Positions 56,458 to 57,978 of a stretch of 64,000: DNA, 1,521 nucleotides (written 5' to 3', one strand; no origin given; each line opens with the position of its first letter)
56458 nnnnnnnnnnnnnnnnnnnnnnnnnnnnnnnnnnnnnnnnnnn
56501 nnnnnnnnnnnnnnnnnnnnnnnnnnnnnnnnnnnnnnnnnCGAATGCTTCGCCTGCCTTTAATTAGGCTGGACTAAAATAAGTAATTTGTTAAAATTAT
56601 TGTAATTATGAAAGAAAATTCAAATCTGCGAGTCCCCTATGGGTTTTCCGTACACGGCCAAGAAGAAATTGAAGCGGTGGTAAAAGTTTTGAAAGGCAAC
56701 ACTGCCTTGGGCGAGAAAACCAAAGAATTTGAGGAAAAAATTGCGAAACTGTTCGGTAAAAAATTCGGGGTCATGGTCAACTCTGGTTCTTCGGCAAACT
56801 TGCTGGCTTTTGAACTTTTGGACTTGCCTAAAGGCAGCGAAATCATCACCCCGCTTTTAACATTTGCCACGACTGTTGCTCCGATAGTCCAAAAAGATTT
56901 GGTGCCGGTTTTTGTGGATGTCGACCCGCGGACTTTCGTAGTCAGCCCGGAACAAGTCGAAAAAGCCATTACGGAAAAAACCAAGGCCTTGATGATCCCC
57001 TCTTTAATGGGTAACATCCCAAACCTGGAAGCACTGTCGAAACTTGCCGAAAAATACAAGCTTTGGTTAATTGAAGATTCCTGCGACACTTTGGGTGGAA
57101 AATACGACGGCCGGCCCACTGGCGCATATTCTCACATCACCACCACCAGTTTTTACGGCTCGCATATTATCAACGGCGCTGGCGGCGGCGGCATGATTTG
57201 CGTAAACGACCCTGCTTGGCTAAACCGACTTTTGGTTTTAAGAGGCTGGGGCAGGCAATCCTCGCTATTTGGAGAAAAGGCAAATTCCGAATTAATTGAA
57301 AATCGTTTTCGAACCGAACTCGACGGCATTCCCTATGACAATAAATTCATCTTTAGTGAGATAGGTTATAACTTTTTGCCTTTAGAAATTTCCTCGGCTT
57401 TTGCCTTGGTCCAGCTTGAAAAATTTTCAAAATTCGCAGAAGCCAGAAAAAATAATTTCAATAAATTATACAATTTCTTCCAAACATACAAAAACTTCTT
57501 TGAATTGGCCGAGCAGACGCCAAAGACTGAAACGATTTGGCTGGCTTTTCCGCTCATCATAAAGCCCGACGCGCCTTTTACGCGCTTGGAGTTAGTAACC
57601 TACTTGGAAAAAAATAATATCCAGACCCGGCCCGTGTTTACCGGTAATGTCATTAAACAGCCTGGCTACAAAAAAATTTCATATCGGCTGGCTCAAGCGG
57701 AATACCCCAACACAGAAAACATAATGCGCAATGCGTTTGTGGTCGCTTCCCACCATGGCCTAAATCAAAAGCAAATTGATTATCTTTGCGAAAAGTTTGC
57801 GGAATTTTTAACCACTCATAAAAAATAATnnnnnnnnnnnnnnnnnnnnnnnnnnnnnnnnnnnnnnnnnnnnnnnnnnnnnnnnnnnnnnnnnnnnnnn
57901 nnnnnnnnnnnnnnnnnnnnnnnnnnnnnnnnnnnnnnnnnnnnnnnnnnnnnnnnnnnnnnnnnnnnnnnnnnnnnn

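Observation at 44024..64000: Twenty-kilobase glycan locus encoding four activated 6-deoxy sugar pathways with ABC-transporter-dependent export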

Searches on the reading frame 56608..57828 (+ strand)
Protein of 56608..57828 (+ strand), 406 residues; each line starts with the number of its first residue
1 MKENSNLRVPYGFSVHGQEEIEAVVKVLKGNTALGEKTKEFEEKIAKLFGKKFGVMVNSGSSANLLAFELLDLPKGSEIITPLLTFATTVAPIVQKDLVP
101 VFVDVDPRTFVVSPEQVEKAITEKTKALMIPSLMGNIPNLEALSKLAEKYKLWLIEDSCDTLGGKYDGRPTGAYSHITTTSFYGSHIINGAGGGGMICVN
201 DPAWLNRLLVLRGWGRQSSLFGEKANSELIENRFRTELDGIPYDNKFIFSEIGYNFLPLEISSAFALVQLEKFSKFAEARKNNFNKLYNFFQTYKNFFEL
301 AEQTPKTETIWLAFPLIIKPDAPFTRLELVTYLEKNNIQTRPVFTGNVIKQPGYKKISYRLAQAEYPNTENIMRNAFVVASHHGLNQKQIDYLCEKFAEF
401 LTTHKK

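Call 5: search_protein_families(library=ncbifam, proteins=[window:56608-57828:+], max_evalue=0.001)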
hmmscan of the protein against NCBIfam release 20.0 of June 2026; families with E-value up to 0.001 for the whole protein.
window:56608-57828:+ (406 aa): 16 families
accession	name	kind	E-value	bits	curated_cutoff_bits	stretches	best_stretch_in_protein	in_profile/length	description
NF011936.0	PRK15407.1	equivalog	1.2e-107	360.4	423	1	5-403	33-438/440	lipopolysaccharide biosynthesis protein RfbH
TIGR03588.1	PseC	equivalog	3e-52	177.8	423.5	1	9-400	2-379/380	UDP-4-amino-4,6-dideoxy-N-acetyl-beta-L-altrosamine transaminase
TIGR04181.1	NHT_00031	hypoth_equivalog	2.9e-48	164.6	420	2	32-211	26-220/359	LegC family aminotransferase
NF008687.0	PRK11706.1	equivalog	1.2e-41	142.8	375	1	10-344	3-320/375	dTDP-4-amino-4,6-dideoxygalactose transaminase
TIGR02379.1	ECA_wecE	subfamily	7.3e-37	127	434.85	1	15-339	8-316/376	dTDP-4-amino-4,6-dideoxy-D-glucose transaminase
NF008658.2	PRK11658.1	equivalog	4.5e-36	124.3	631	1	14-370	10-346/379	UDP-4-amino-4-deoxy-L-arabinose aminotransferase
TIGR04427.1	PLP_DesI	equivalog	1.8e-30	106.3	650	1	34-217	50-230/390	dTDP-4-dehydro-6-deoxyglucose aminotransferase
NF006096.0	PRK08248.1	equivalog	2.9e-07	29.5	726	1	38-196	66-222/431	homocysteine synthase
NF004650.0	PRK05994.1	equivalog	5.9e-07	28.6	667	1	41-183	68-208/427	O-acetylhomoserine aminocarboxypropyltransferase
TIGR01326.1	OAH_OAS_sulfhy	subfamily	2.4e-06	26.6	495.1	1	39-182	60-201/418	O-acetylhomoserine aminocarboxypropyltransferase/cysteine synthase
NF005744.0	PRK07568.1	subfamily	1.3e-05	24.2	389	1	29-158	66-202/398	pyridoxal phosphate-dependent aminotransferase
NF005816.0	PRK07682.1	equivalog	1.9e-05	23.5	620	1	56-158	94-203/390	aminotransferase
NF005817.0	PRK07683.1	equivalog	2.1e-05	23.4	575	1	54-133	91-170/387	aminotransferase A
TIGR01977.1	am_tr_V_EF2568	hypoth_equivalog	0.00015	20.9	377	1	75-221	85-233/376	cysteine desulfurase family protein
NF006488.0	PRK08912.1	equivalog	0.00029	19.9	498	1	53-134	88-169/387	aminotransferase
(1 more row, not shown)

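Call 11: search_solved_structures(query=window:56608-57828:+, max_evalue=1e-10, show_alignments=2)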
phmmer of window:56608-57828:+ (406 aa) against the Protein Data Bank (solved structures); distinct sequences matched with E-value up to 1e-10: 55.
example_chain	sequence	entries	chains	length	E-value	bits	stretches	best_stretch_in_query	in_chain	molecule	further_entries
3bcx_A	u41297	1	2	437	5.8e-78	265.9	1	9-401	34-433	CDP-6-deoxy-L-threo-D-glycero-4-hexulose-3-dehydrase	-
3bb8_A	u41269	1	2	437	3.7e-77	263.2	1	9-401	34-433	CDP-4-keto-6-deoxy-D-glucose-3-dehydrase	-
3b8x_A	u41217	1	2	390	2.7e-51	178.1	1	10-395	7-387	Pyridoxamine 5-phosphate-dependent dehydrase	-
2r0t_A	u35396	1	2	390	3.8e-51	177.6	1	10-395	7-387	Pyridoxamine 5-phosphate-dependent dehydrase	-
3gr9_A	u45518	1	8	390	3.8e-51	177.6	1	10-395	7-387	ColD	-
2gms_A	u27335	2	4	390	4e-51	177.5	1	10-395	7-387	Putative pyridoxamine 5-phosphate-dependent dehydrase, Wbdk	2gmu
7b0m_AAA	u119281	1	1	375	6.4e-46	160.4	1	17-218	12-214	Sugar aminotransferase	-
7b0d_A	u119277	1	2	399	6.1e-44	153.9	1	19-223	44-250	Glutamine--scyllo-inositol transaminase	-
3uwc_A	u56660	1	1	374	3.5e-33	118.5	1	7-215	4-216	Nucleotide-sugar aminotransferase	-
9wvy_A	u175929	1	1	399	1.7e-32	116.2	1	10-287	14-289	Putative NDP-4-keto-6-deoxyglucose-3-dehydratase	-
3bn1_A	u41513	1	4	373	5.8e-31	111.2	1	33-216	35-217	Perosamine synthetase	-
3dr7_A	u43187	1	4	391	7.1e-31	110.9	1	33-216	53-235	Putative perosamine synthetase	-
3dr4_A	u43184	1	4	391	9.3e-31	110.5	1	33-216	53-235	Putative perosamine synthetase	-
3frk_A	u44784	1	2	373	8.4e-30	107.3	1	28-218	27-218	QdtB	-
7n63_A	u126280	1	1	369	1.4e-29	106.6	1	23-216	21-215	Putative aminotransferase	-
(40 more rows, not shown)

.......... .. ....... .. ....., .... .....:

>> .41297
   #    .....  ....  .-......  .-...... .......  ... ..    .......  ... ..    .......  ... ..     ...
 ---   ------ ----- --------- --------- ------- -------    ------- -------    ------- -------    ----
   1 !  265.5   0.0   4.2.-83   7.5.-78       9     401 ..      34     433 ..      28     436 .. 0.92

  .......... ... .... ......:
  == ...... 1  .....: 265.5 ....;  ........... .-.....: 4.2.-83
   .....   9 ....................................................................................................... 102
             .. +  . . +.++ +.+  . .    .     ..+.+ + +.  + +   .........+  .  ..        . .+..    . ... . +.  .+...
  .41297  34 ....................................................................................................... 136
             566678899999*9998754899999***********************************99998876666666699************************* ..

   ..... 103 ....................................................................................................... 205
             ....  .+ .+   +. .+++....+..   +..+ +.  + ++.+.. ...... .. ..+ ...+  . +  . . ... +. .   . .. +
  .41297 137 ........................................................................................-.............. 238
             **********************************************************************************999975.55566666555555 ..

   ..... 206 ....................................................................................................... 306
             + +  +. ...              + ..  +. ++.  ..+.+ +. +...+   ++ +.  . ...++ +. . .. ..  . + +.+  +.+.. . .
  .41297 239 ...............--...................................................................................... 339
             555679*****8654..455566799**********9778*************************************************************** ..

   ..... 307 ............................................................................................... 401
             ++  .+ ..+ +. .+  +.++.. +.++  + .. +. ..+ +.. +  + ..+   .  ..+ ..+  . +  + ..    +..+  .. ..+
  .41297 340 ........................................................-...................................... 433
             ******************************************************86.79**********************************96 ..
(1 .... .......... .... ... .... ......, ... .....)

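Call 16: find_homologous_proteins(query=window:56608-57828:+, max_evalue=1e-30)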
Query window:56608-57828:+ (406 aa): 7981 proteins with E <= 1e-30 among 8000 candidates; the best 120 are listed.
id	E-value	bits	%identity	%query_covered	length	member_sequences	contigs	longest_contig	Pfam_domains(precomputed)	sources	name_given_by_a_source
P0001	1.9e-267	905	100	99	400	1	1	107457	PF00155.28,PF01212.28,PF01053.27,PF01041.24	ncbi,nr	ncbi:aminotransferase class I/II-fold pyridoxal phosphate-dependent enzyme [Candidatus Parcubacteria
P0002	3.3e-222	756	82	98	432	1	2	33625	PF00155.28,PF01041.24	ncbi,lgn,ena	-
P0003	1.0e-220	751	80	100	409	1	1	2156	PF00155.28,PF01212.28,PF01053.27,PF01041.24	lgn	-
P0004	9.9e-220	748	79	99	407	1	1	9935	PF00155.28,PF01212.28,PF01041.24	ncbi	-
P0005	2.3e-219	746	79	100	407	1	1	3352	PF00155.28,PF01212.28,PF01053.27,PF01041.24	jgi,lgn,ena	-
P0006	2.3e-219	746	80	99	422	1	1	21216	PF00155.28,PF01212.28,PF01053.27,PF01041.24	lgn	-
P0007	3.5e-219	746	80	99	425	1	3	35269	PF00155.28,PF01212.28,PF01053.27,PF01041.24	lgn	-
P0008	1.6e-217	740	81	98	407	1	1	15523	PF00155.28,PF01053.27,PF01041.24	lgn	-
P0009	2.1e-217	740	80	99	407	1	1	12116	PF00155.28,PF01212.28,PF01053.27,PF01041.24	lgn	-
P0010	5.1e-217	739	79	98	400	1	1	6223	PF00155.28,PF01212.28,PF01053.27,PF01041.24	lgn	-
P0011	1.1e-216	738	77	100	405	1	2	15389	PF00155.28,PF01212.28,PF01053.27,PF01041.24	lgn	-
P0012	1.4e-215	734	79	100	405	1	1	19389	PF00155.28,PF01212.28,PF01041.24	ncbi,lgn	-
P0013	3.7e-215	732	79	100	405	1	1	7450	PF00155.28,PF01041.24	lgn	-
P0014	5.3e-215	732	77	100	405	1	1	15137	PF00155.28,PF01212.28,PF01053.27,PF01041.24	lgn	-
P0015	1.1e-214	731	79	100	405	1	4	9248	PF00155.28,PF01041.24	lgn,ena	-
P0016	2.4e-214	730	80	98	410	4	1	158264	PF00155.28,PF01212.28,PF01053.27,PF01041.24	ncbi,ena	-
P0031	1.4e-210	717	77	99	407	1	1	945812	PF00155.28,PF01212.28,PF01053.27,PF01041.24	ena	-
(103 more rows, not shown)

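Call 23: find_encoding_contigs(protein=P0001, flank=10000, max_places=2)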
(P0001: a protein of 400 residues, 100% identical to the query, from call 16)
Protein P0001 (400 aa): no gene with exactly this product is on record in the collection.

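Call 24: find_encoding_contigs(protein=P0031, flank=10000, max_places=1)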
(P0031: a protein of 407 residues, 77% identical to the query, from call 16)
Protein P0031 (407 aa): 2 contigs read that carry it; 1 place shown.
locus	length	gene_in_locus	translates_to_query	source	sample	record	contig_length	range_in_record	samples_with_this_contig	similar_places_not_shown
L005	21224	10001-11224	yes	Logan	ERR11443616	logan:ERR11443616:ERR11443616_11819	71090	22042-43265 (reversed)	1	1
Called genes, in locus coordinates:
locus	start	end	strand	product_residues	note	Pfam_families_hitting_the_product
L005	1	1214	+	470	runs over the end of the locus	-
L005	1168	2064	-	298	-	PF00535:Glycos_transf_2, PF13641:Glyco_tranf_2_3, PF13632:Glyco_trans_2_3 (weak)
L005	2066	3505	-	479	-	PF01943:Polysacc_synt, PF13440:Polysacc_synt_3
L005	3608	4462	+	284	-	PF00535:Glycos_transf_2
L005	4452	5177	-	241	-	-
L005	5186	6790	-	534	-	-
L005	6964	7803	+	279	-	PF01061:ABC2_membrane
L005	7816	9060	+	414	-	PF00005:ABC_tran, PF13304:AAA_21 (faint), PF14524:Wzt_C (weak)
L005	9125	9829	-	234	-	-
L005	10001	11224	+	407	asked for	PF00155:Aminotran_1_2, PF01041:DegT_DnrJ_EryC1, PF01212:Beta_elim_lyase (weak), PF01053:Cys_Met_Meta_PP (weak)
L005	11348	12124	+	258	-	PF00483:NTP_transferase, PF12804:NTP_transf_3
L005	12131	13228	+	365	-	PF04321:RmlD_sub_bind, PF01073:3Beta_HSD, PF01370:Epimerase, PF02719:Polysacc_synt_2, PF16363:GDP_Man_Dehyd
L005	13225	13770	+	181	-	PF00908:dTDP_sugar_isom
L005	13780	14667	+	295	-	PF01073:3Beta_HSD (weak), PF01370:Epimerase, PF05368:NmrA (weak), PF13460:NAD_binding_10 (weak), PF16363:GDP_Man_Dehyd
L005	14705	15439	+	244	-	PF00535:Glycos_transf_2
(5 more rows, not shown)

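Call 25: find_encoding_contigs(protein=P0016, flank=10000, max_places=1)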
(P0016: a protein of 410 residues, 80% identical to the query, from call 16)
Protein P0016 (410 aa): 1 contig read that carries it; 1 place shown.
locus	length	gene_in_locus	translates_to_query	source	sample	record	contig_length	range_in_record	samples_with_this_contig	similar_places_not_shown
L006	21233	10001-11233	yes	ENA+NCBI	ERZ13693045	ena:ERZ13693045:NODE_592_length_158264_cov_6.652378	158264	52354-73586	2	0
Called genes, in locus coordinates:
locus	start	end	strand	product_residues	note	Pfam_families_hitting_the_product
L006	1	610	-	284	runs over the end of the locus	PF01370:Epimerase, PF02719:Polysacc_synt_2 (faint), PF04321:RmlD_sub_bind, PF16363:GDP_Man_Dehyd, PF07993:NAD_binding_4 (weak)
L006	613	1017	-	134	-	-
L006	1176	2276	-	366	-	PF01073:3Beta_HSD, PF01370:Epimerase, PF02719:Polysacc_synt_2, PF04321:RmlD_sub_bind (faint), PF07993:NAD_binding_4 (faint), PF16363:GDP_Man_Dehyd, PF01370:Epimerase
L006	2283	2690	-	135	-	-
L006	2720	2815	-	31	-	-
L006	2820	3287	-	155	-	PF19480:DUF6016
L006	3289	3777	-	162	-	PF00908:dTDP_sugar_isom, PF14667:Polysacc_synt_C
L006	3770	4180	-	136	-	-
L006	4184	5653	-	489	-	-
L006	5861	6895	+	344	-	PF01370:Epimerase, PF04321:RmlD_sub_bind, PF16363:GDP_Man_Dehyd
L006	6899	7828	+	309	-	PF01370:Epimerase, PF04321:RmlD_sub_bind (weak), PF16363:GDP_Man_Dehyd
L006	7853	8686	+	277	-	PF01061:ABC2_membrane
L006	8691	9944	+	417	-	PF00005:ABC_tran, PF13304:AAA_21 (faint), PF14524:Wzt_C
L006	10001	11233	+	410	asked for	PF01041:DegT_DnrJ_EryC1, PF01212:Beta_elim_lyase (weak), PF00155:Aminotran_1_2, PF01053:Cys_Met_Meta_PP (weak)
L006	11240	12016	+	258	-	PF00483:NTP_transferase, PF12804:NTP_transf_3 (weak)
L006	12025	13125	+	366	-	PF04321:RmlD_sub_bind, PF01370:Epimerase, PF16363:GDP_Man_Dehyd, PF02719:Polysacc_synt_2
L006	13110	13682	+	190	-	PF00908:dTDP_sugar_isom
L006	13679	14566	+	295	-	PF01073:3Beta_HSD (faint), PF01370:Epimerase, PF02719:Polysacc_synt_2 (faint), PF04321:RmlD_sub_bind (faint), PF05368:NmrA (faint), PF13460:NAD_binding_10 (weak), PF16363:GDP_Man_Dehyd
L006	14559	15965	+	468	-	PF00535:Glycos_transf_2, PF18922:DUF5672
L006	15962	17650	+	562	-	PF11913:DUF3431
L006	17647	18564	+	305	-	PF04724:Glyco_transf_17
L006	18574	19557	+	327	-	PF01073:3Beta_HSD, PF01370:Epimerase, PF02719:Polysacc_synt_2 (faint), PF04321:RmlD_sub_bind (weak), PF16363:GDP_Man_Dehyd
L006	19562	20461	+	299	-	PF01531:Glyco_transf_11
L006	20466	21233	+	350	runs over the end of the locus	PF00535:Glycos_transf_2, PF10111:Glyco_tranf_2_2, PF13641:Glyco_tranf_2_3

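Call 37: find_related_loci(query=A1, collection=genome_contigs, flank=10000)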
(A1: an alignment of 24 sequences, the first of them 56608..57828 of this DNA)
Query A1 (406 aa) in genome_contigs; peptide patterns used: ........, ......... (x = any residue, [..] = any of these).
599 stretches matched a pattern (row limit reached: there are more); 573 encode a relative of the query (tblastn E <= 1e-3); the best 80 are kept; 80 distinct loci.
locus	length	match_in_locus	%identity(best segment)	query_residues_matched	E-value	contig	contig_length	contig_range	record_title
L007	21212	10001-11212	77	1-405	0e+0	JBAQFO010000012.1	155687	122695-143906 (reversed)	MAG: Minisyncoccia bacterium isolate MFD12003_ilm_asm_bin26 k127_82113, whole genome shotgun sequence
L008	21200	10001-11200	77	2-401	0e+0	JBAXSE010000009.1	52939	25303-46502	MAG: Candidatus Falkowbacteria bacterium isolate ELA601 MAG601_9, whole genome shotgun sequence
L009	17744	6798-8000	75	2-402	0e+0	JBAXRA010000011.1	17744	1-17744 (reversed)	MAG: bacterium isolate ELA571 MAG571_11, whole genome shotgun sequence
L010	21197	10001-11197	74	7-405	0e+0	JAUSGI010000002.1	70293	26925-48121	MAG: bacterium isolate E14_metabat.bin.111 E14_k141_21506, whole genome shotgun sequence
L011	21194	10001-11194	76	7-404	0e+0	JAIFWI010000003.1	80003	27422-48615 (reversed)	MAG: Candidatus Parcubacteria bacterium isolate viral-cat_42_20 PAFVLPS_2018_scaffold_1585, whole genome shotgun sequenc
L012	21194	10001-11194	73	5-402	0e+0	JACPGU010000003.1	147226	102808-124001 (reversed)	MAG: Candidatus Microgenomates bacterium isolate NC_groundwater_396_Ag_B-0.1um_42_16 GD18-4_B1_scaffold_428635, whole ge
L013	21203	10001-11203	73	5-405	0e+0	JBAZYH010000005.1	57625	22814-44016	MAG: Candidatus Paceibacterota bacterium isolate SO_2017_GW1_76 NODE_2889_length_57625_cov_1.983634_OW334_2017, whole ge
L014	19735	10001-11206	74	4-405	0e+0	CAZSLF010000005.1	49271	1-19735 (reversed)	MAG TPA_asm: uncultured Candidatus Saccharibacteria bacterium isolate SRP286056_co1_598 genome assembly, contig: NODE_69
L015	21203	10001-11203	72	5-405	0e+0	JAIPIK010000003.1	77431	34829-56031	MAG: Candidatus Gracilibacteria bacterium isolate Tobar13.5m-G72 Tobar13-5m-C333, whole genome shotgun sequence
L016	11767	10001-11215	73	1-405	0e+0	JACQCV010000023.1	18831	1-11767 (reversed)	MAG: Candidatus Vogelbacteria bacterium isolate NC_groundwater_977_Pr1_S-0.2um_41_15 Montesol18-Sp2_coassembly_scaffold_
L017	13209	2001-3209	70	3-405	0e+0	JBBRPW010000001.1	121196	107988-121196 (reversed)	MAG: Candidatus Paceibacteria bacterium isolate metawrap_la1_104 W_la1_104_k141_1680510L_121196_cov_9.9997, whole genome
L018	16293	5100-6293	73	5-402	0e+0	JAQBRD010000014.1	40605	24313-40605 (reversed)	MAG: Candidatus Taylorbacteria bacterium isolate RYN_390 scaffold_4534988, whole genome shotgun sequence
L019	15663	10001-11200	71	6-405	0e+0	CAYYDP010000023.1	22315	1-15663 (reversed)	MAG TPA_asm: uncultured Gammaproteobacteria bacterium isolate SRP239054_co1_193 genome assembly, contig: NODE_1560_lengt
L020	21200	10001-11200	71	7-406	0e+0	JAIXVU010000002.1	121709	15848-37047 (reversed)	MAG: bacterium isolate D1_MAG_00076 pond_D1_MAG_00076_000000000012, whole genome shotgun sequence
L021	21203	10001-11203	71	5-405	0e+0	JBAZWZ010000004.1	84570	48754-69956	MAG: Candidatus Paceibacterota bacterium isolate SO_2017_GW1_44 NODE_1746_length_84570_cov_4.247469_OW334_2017, whole ge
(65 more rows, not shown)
